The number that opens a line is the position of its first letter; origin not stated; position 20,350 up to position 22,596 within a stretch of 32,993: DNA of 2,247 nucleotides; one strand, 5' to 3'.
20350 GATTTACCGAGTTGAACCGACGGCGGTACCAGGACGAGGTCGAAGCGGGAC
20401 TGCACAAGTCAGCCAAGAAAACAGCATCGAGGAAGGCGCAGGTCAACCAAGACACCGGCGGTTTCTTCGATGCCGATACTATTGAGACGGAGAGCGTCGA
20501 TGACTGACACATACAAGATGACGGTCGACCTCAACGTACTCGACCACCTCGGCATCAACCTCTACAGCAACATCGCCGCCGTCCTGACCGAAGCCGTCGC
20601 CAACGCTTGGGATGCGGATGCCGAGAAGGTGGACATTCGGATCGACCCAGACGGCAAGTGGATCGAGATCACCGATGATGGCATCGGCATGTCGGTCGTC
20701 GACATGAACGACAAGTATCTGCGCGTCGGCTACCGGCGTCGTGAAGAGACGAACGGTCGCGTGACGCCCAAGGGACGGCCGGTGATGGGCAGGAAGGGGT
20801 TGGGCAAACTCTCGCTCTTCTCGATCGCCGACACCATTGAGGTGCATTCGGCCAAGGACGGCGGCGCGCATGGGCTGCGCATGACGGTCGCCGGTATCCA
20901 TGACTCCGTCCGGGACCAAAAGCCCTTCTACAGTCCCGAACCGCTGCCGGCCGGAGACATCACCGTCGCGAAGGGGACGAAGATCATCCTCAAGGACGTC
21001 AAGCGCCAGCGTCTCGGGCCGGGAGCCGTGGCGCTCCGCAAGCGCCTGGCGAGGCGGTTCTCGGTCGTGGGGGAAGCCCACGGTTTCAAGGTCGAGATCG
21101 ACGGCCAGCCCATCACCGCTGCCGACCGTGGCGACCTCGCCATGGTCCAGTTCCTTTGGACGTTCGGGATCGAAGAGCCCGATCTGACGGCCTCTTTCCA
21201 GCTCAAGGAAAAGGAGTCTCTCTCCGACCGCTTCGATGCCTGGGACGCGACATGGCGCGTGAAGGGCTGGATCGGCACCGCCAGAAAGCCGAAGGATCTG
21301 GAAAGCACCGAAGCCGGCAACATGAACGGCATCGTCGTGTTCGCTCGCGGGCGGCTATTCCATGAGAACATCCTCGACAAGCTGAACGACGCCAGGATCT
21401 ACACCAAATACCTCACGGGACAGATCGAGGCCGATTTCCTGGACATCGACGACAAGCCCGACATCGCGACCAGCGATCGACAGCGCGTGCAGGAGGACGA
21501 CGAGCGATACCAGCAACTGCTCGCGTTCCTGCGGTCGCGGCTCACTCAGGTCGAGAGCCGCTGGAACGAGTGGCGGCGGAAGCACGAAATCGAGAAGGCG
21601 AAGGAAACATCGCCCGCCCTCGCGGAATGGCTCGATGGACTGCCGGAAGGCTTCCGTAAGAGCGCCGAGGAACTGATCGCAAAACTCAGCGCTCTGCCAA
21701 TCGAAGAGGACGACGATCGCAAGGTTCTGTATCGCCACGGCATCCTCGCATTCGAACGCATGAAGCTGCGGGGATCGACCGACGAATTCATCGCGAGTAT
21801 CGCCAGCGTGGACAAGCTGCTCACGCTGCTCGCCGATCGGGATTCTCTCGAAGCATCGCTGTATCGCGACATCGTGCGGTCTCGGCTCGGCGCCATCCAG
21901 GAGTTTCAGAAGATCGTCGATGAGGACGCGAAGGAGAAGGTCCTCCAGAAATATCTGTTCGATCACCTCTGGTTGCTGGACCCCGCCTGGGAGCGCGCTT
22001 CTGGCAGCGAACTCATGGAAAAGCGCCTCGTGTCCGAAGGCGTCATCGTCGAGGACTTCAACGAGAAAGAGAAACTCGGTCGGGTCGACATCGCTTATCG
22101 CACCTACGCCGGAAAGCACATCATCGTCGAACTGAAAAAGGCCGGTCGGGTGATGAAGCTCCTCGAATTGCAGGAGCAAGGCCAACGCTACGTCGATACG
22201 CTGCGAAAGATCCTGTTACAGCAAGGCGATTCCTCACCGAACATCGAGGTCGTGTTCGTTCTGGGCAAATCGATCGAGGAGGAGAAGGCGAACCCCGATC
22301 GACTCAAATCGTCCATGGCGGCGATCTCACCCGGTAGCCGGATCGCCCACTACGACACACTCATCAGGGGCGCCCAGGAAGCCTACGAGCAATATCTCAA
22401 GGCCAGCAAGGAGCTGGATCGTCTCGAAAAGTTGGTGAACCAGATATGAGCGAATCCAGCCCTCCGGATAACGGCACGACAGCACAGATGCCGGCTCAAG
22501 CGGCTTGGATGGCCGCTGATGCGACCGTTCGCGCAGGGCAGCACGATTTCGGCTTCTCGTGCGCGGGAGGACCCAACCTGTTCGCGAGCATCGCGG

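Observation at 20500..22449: GHKL (MORC-like) ATPase fused to a Shedu-like PD-(D/E)xK domain, embedded between drmMI and drmA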

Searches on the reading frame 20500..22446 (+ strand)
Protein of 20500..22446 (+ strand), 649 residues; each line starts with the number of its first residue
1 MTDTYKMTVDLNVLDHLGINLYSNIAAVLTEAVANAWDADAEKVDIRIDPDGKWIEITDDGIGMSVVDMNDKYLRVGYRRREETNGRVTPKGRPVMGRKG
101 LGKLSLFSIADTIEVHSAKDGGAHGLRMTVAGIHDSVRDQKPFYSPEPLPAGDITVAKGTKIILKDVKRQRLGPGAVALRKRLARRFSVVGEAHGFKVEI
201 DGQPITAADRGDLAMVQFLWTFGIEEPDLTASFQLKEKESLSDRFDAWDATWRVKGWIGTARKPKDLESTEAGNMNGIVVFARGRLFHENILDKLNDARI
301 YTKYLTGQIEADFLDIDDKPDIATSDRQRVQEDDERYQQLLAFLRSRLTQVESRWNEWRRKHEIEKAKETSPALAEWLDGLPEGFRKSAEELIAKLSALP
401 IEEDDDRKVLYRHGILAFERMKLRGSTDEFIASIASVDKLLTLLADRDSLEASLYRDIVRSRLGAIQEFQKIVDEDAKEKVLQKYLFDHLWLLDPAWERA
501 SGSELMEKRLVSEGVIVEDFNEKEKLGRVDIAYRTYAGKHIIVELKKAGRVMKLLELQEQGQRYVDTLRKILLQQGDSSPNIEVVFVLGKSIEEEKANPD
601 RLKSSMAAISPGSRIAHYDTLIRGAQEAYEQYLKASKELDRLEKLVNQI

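Call 6: search_protein_families(library=pfam, proteins=[window:20500-22446:+], max_evalue=0.01)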
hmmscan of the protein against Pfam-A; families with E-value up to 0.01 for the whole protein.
window:20500-22446:+ (649 aa): 2 families
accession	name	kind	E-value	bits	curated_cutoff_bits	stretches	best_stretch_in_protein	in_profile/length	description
PF13589.12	HATPase_c_3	-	1.4e-15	57.9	25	1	25-128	3-103/137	Histidine kinase-, DNA gyrase B-, and HSP90-like ATPase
PF02518.31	HATPase_c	-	1.8e-06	28.8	26.4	1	25-82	6-70/111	Histidine kinase-, DNA gyrase B-, and HSP90-like ATPase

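Call 7: search_protein_families(library=padloc, proteins=[window:20500-22446:+], max_evalue=0.001)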
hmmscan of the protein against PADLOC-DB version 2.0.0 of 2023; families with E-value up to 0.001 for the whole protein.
window:20500-22446:+ (649 aa): 3 families
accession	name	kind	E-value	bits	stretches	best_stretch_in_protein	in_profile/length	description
PDLC03419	REase_II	-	1.5e-114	381.9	1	1-574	1-595/695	Type II restriction enzyme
PDLC03485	REase_II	-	2.3e-78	262.1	1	4-369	5-362/611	Type II restriction enzyme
PDLC00396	SduA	-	0.00038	18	1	528-628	119-215/230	DUF4263 domain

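Call 8: search_protein_families(library=ncbifam, proteins=[window:20500-22446:+], max_evalue=0.01)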
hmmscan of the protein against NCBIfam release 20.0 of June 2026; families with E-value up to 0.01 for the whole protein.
window:20500-22446:+ (649 aa): 12 families
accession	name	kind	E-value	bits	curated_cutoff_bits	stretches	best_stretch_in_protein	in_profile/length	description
NF050001.1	restrict_BbrUII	equivalog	2e-259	862.6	550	1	5-649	1-659/659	BbrUII/HgiDII family restriction enzyme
TIGR00585.2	mutl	equivalog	2.4e-07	30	180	1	25-70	21-67/555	DNA mismatch repair endonuclease MutL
NF000951.0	PRK00095.2-1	equivalog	1.3e-06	27.4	391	1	24-74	24-74/559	DNA mismatch repair endonuclease MutL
NF003555.1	PRK05218.1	equivalog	4.7e-06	25.4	371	1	38-131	55-152/614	molecular chaperone HtpG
NF041932.1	MzaB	equivalog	1.2e-05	23.9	850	1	23-129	10-112/480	MZA anti-phage system associated ATPase MzaB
NF000953.0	PRK00095.2-4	equivalog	3e-05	23.1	693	1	26-69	24-68/611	DNA mismatch repair endonuclease MutL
NF010683.0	PRK14083.1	equivalog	3.8e-05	22.3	455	1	9-123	10-134/604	HSP90 family protein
NF000952.0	PRK00095.2-2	subfamily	0.00011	20.8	840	1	26-70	24-69/623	DNA mismatch repair endonuclease MutL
NF000949.0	PRK00095.1-2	equivalog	0.00028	20.1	750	1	26-69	28-72/634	DNA mismatch repair endonuclease MutL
NF047352.1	P_loop_sacsin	domain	0.00033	21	50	1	28-116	3-80/80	sacsin N-terminal ATP-binding-like domain-containing protein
NF000950.0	PRK00095.1-3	equivalog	0.00088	17.8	756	1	26-75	25-75/641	DNA mismatch repair endonuclease MutL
NF000948.0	PRK00095.1-1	equivalog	0.0032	16.5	701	1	26-65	24-64/625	DNA mismatch repair endonuclease MutL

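Call 9: find_homologous_proteins(query=window:20500-22446:+)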
Query window:20500-22446:+ (649 aa): 6914 proteins with E <= 0.001 among 8000 candidates; the best 120 are listed.
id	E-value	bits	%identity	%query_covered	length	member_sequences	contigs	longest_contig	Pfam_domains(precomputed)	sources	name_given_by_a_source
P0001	0.0e+0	1394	96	100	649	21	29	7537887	PF02518.32,PF13589.13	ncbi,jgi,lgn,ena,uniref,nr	ncbi:MAG: ATP-binding protein [Bradyrhizobium sp. PARBB1]|jgi:hypothetical protein|uniref:BbrUII/Hgi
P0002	0.0e+0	1359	94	100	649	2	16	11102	PF02518.32,PF13589.13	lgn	-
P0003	0.0e+0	1348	93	100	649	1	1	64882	PF02518.32,PF13589.13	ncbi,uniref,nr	ncbi:ATP-binding protein [Roseomonas sp. NAR14]|uniref:ATP-binding protein n=1 Tax=Roseomonas acropo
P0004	0.0e+0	1313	90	100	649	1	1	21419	PF02518.32,PF13589.13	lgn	-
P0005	0.0e+0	1305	90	100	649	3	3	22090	PF02518.32,PF13589.13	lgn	-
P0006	0.0e+0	1287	89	100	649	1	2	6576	PF02518.32,PF13589.13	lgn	-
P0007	0.0e+0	1260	87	100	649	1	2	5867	PF02518.32,PF13589.13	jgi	-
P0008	0.0e+0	1247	86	100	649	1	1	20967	PF02518.32,PF13589.13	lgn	-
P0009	0.0e+0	1196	83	99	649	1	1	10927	PF02518.32,PF13589.13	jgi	jgi:Histidine kinase-, DNA gyrase B-, and HSP90-like ATPase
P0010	0.0e+0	1163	92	87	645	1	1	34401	PF02518.32,PF13589.13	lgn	-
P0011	0.0e+0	1149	78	100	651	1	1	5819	PF02518.32,PF13589.13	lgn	-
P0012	0.0e+0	1146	78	100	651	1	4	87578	PF02518.32,PF13589.13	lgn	-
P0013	0.0e+0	1144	77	100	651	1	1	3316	PF02518.32,PF13589.13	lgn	-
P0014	0.0e+0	1143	77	100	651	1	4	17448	PF02518.32,PF13589.13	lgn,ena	-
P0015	0.0e+0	1140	77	100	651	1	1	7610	PF02518.32,PF13589.13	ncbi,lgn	ncbi:MAG: ATP-binding protein [gamma proteobacterium symbiont of Phacoides pectinatus]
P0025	0.0e+0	1135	78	100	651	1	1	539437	PF02518.32,PF13589.13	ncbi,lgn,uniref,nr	ncbi:BbrUII/HgiDII family restriction enzyme [Aromatoleum toluclasticum]|uniref:BbrUII/HgiDII family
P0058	0.0e+0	1123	76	100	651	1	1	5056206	PF02518.32,PF13589.13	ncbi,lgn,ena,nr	ncbi:ATP-binding protein [Pandoraea sp. XY-2]|nr:ATP-binding protein [Pandoraea sp. XY-2]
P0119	0.0e+0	1115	76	100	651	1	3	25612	PF02518.32,PF13589.13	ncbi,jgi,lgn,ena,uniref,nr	ncbi:ATP-binding protein [Marinobacter sp. Hex_13]|uniref:BbrUII/HgiDII family restriction enzyme n=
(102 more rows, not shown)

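Call 12: find_encoding_contigs(protein=P0001, flank=10000, max_places=4)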
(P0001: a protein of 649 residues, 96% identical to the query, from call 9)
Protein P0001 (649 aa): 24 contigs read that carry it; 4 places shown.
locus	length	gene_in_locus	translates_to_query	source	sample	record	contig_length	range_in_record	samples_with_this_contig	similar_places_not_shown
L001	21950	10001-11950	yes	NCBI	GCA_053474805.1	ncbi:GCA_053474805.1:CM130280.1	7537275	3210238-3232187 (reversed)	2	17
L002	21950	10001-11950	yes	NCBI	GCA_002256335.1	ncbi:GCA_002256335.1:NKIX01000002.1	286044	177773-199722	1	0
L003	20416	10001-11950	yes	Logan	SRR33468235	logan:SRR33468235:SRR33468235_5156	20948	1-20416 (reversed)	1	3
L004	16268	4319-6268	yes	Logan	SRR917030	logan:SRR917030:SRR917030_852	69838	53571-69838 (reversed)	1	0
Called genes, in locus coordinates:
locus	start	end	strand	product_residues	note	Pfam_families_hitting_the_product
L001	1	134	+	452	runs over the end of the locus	PF13356:Arm-DNA-bind_3, PF14659:Phage_int_SAM_3 (faint), PF22022:Phage_int_M (faint), PF00589:Phage_integrase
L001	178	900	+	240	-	-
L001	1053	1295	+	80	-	PF12728:HTH_17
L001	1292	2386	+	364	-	PF00145:DNA_methylase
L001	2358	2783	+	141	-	PF03852:Vsr, PF04480:DUF559 (faint), PF18741:MTES_1575 (faint)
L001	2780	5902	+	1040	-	PF00176:SNF2-rel_dom, PF04851:ResIII (weak), PF00271:Helicase_C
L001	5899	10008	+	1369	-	PF20473:MmeI_Mtase (faint), PF07669:Eco57I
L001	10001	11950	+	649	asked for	PF02518:HATPase_c (faint), PF13589:HATPase_c_3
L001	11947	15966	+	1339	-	PF00271:Helicase_C (weak)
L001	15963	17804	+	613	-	PF09369:MZB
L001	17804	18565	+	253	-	PF13091:PLDc_2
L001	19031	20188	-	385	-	PF01548:DEDD_Tnp_IS110 (weak), PF02371:Transposase_20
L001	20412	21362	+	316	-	PF08401:ArdcN, PF18818:MPTase-PolyVal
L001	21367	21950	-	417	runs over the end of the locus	-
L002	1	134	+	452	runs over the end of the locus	PF13356:Arm-DNA-bind_3, PF14659:Phage_int_SAM_3 (faint), PF22022:Phage_int_M (faint), PF00589:Phage_integrase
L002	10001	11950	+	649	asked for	PF02518:HATPase_c (faint), PF13589:HATPase_c_3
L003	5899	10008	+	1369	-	PF20473:MmeI_Mtase (faint), PF07669:Eco57I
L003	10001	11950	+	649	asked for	PF02518:HATPase_c (faint), PF13589:HATPase_c_3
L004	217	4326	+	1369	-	PF20473:MmeI_Mtase (faint), PF07669:Eco57I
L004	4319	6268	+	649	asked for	PF02518:HATPase_c (faint), PF13589:HATPase_c_3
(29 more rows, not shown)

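Call 13: find_encoding_contigs(protein=P0025, flank=10000, max_places=3)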
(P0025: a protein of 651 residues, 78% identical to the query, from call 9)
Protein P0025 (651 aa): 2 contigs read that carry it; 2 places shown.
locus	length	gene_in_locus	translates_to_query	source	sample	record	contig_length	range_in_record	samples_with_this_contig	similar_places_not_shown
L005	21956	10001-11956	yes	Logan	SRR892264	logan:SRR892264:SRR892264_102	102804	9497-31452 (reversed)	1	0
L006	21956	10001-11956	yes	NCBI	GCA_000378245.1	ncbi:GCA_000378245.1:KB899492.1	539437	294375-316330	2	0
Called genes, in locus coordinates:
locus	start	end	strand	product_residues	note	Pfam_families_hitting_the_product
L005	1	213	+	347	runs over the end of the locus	PF00145:DNA_methylase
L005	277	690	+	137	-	PF03852:Vsr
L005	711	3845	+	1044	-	PF00176:SNF2-rel_dom, PF04851:ResIII (weak), PF00271:Helicase_C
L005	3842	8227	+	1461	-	PF20473:MmeI_Mtase (faint), PF07669:Eco57I, PF20466:MmeI_TRD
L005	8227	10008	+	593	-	-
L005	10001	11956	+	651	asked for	PF02518:HATPase_c (weak), PF13589:HATPase_c_3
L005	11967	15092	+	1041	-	PF00176:SNF2-rel_dom, PF04851:ResIII (weak), PF00271:Helicase_C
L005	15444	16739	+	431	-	-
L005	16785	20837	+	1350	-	PF00271:Helicase_C (faint)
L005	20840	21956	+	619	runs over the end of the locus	PF09369:MZB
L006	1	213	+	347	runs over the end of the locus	PF00145:DNA_methylase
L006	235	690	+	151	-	PF03852:Vsr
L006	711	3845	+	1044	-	PF00176:SNF2-rel_dom, PF04851:ResIII (weak), PF00271:Helicase_C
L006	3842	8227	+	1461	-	PF20473:MmeI_Mtase (faint), PF07669:Eco57I, PF20466:MmeI_TRD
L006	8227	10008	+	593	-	-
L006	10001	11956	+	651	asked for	PF02518:HATPase_c (weak), PF13589:HATPase_c_3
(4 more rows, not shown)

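Call 15: find_encoding_contigs(protein=P0058, flank=10000, max_places=2)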
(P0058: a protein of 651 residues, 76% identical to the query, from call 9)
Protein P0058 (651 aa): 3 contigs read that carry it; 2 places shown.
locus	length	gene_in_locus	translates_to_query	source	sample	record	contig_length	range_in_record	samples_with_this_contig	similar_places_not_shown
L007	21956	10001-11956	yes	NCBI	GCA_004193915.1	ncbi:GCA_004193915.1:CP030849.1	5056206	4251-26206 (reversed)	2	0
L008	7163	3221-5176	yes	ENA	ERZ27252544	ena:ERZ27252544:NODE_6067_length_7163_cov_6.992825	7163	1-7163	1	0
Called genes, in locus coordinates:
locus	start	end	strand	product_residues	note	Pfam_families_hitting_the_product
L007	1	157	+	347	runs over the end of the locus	PF00145:DNA_methylase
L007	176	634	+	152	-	PF03852:Vsr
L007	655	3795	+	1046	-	PF00176:SNF2-rel_dom, PF04851:ResIII (weak), PF00271:Helicase_C, PF13307:Helicase_C_2 (weak)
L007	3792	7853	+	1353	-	PF20473:MmeI_Mtase (faint), PF07669:Eco57I, PF20466:MmeI_TRD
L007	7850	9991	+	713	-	PF07693:KAP_NTPase, PF13191:AAA_16 (weak), PF13401:AAA_22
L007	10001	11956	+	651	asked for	PF02518:HATPase_c (weak), PF13589:HATPase_c_3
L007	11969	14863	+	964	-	-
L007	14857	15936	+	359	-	PF00271:Helicase_C (weak)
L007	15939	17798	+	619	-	PF09369:MZB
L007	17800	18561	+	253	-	PF13091:PLDc_2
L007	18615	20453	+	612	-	PF03235:GmrSD_N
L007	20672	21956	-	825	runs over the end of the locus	PF02518:HATPase_c, PF00204:DNA_gyraseB, PF01751:Toprim, PF21249:GyrB_hook, PF18053:GyrB_insert, PF00986:DNA_gyraseB_C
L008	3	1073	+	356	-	?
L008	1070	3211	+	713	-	PF07693:KAP_NTPase, PF13191:AAA_16 (weak), PF13401:AAA_22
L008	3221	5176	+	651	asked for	PF02518:HATPase_c (weak), PF13589:HATPase_c_3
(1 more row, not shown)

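Call 16: find_encoding_contigs(protein=P0119, flank=10000, max_places=2)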
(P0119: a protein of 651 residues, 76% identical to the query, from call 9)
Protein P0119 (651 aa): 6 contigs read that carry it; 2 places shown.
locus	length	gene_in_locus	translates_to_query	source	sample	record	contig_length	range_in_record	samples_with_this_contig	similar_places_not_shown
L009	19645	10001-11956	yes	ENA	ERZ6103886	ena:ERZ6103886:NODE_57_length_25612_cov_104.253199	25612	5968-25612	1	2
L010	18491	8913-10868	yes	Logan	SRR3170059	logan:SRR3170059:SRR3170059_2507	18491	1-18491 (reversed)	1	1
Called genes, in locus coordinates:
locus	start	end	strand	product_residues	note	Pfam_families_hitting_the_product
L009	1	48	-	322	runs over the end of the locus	PF06067:DUF932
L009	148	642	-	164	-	PF04002:RadC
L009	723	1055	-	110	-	-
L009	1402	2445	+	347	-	PF00145:DNA_methylase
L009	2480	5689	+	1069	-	PF00176:SNF2-rel_dom, PF04851:ResIII (weak), PF00271:Helicase_C, PF13307:Helicase_C_2 (weak)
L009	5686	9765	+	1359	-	PF20473:MmeI_Mtase (faint), PF07669:Eco57I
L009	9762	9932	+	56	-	-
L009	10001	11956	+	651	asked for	PF02518:HATPase_c (weak), PF13589:HATPase_c_3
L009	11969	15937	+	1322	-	-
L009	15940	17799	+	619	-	PF09369:MZB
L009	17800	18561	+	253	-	PF13091:PLDc_2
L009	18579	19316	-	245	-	-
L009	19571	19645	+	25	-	?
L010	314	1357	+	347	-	PF00145:DNA_methylase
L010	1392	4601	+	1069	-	PF00176:SNF2-rel_dom, PF04851:ResIII (weak), PF00271:Helicase_C, PF13307:Helicase_C_2 (weak)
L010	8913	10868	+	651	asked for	PF02518:HATPase_c (weak), PF13589:HATPase_c_3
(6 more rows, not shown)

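Call 23: search_protein_representatives(protein=window:20500-22446:+)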
Query: 649 residues. Proteins with E-value up to 0.001 (for the whole library): 4387; up to 1e-10: 1822; up to 1e-30: 678. The best 150 are listed.
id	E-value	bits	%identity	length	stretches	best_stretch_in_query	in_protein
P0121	0.0e+00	1053.5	72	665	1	2-649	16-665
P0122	3.7e-192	656.4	52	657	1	4-647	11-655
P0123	3.7e-188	643.3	50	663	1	4-649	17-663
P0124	6.8e-187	639.1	52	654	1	5-646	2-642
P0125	3.5e-184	630.1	51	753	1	4-637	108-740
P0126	7.6e-182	622.4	49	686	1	4-648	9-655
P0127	1.1e-180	618.6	49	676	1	4-647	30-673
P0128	3.1e-180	617.1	49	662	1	4-646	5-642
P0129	2.9e-172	590.8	59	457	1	4-448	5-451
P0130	7.0e-172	589.5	48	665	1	2-646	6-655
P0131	3.7e-169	580.5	49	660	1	7-648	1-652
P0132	2.8e-168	577.6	54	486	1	166-647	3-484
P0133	2.8e-159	547.8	45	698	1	7-648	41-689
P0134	7.6e-156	536.5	42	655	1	1-648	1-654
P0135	3.8e-155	534.2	44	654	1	4-648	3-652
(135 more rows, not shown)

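Call 28: find_related_loci(query=A1, collection=genome_contigs, flank=10000)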
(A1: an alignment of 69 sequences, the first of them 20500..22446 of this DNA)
Query A1 (649 aa) in genome_contigs; peptide patterns used: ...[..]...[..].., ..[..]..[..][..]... (x = any residue, [..] = any of these).
600 stretches matched a pattern (row limit reached: there are more); 583 encode a relative of the query (tblastn E <= 1e-3); the best 80 are kept; 80 distinct loci.
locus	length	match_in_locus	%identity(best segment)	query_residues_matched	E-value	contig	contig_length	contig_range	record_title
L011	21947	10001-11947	93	1-649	0e+0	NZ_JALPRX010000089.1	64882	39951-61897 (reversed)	Roseomonas acroporae strain NAR14 contig89, whole genome shotgun sequence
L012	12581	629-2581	77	1-649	0e+0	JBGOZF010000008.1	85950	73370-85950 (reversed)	MAG: Rhodocyclaceae bacterium isolate OBJ_0618_130150_23 k141_8001111_length_85950_cov_13.4887, whole genome shotgun seq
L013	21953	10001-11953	77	1-649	0e+0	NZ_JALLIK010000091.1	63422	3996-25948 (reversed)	Thauera aromatica strain LG356 NODE_20_length_63422_cov_34.221604, whole genome shotgun sequence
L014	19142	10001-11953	76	1-649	0e+0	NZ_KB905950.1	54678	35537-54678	Caldimonas manganoxidans ATCC BAA-369 F615DRAFT_scaffold00022.22, whole genome shotgun sequence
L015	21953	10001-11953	76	1-649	0e+0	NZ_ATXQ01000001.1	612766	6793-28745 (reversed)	Denitrificimonas caeni DSM 24390 H591DRAFT_scaffold00001.1_C, whole genome shotgun sequence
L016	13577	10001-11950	76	2-649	0e+0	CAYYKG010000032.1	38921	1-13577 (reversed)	MAG TPA_asm: uncultured Syntrophorhabdus sp. isolate SRP241326_co4_217 genome assembly, contig: NODE_1581_length_38921_c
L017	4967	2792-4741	74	1-649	0e+0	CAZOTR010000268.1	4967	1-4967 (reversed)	MAG TPA_asm: uncultured Methylococcaceae bacterium isolate binchicken_co322_108 genome assembly, contig: NODE_17599_leng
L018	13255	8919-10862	73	4-649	0e+0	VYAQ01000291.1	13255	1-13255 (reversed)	MAG: Gemmatimonadetes bacterium isolate SB0672_bin_21 NODE_1043_length_13255_cov_10.806288, whole genome shotgun sequenc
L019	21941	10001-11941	73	5-649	0e+0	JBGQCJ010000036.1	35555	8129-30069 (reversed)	MAG: Verrucomicrobiia bacterium isolate OBJ2_061818_110_42 k141_2190523_length_35555_cov_11.2715, whole genome shotgun s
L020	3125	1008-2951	73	4-649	0e+0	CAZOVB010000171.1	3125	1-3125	MAG TPA_asm: uncultured Planctomycetaceae bacterium isolate SRP332253_co1_228 genome assembly, contig: NODE_46849_length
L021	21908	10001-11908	73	2-636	0e+0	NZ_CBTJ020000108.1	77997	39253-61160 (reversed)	Candidatus Competibacter denitrificans Run_A_D11 COMPD11_2693_Contig_95, whole genome shotgun sequence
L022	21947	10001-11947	72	3-649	0e+0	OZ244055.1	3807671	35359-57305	MAG: Alphaproteobacteria bacterium isolate 704cdb66-9897-4ec8-b8cd-f14a69034c9a genome assembly, chromosome: 1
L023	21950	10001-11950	72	1-649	0e+0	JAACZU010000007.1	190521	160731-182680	MAG: Rhodanobacteraceae bacterium isolate SCNH_5 1666000007, whole genome shotgun sequence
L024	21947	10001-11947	72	3-649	0e+0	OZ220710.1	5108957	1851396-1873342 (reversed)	MAG: Thermodesulfobacteriota bacterium isolate dce1034a-8f23-488c-aa07-39e6c80a0035 genome assembly, chromosome: 1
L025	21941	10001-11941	72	4-649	0e+0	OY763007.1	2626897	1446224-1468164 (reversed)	MAG: Nitrospirales bacterium isolate d9641d0a-9015-4cc2-bf8e-6a264f466c72 genome assembly, chromosome: 1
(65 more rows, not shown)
